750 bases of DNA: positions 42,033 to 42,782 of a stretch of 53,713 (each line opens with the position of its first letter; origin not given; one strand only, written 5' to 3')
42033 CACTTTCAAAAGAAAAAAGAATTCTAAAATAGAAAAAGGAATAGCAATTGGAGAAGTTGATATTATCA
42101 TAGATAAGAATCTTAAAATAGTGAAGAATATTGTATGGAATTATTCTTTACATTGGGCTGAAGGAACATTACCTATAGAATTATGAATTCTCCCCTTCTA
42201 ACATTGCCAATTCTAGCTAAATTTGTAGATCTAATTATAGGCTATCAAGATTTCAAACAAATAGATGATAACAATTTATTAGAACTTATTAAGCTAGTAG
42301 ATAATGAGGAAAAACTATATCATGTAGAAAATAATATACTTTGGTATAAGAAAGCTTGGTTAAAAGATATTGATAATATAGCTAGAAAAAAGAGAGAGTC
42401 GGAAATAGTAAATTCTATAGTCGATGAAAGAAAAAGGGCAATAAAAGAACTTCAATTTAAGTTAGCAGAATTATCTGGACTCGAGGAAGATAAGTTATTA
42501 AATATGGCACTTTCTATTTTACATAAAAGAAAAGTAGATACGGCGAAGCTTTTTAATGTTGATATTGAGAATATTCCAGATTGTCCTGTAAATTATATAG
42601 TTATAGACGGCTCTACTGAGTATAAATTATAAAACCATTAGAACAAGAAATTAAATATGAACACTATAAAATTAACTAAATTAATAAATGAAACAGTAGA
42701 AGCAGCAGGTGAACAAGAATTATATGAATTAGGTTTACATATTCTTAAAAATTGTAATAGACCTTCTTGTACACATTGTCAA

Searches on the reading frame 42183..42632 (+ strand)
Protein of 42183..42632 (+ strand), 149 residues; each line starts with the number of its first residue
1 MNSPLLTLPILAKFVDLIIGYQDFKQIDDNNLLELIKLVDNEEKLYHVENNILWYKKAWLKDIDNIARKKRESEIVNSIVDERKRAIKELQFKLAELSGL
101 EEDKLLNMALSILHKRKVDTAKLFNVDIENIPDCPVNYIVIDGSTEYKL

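Call 45: search_protein_families(library=pfam, proteins=[window:42183-42632:+], max_evalue=0.1)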
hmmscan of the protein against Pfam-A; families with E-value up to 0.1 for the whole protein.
window:42183-42632:+ (149 aa): 4 families
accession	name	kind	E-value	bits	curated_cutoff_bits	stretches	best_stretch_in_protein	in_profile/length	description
PF17078.10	SHE3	-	0.015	15.5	30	1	61-148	42-128/228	SWI5-dependent HO expression protein 3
PF14992.11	TMCO5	-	0.031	14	32.2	1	22-115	10-90/280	TMCO5 family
PF09871.14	DUF2098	-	0.039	14.7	25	1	38-91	22-77/94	Uncharacterized protein conserved in archaea (DUF2098)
PF02006.22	PPS_PS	-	0.053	13.5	26.4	0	62-109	115-160/176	Phosphopantothenate/pantothenate synthetase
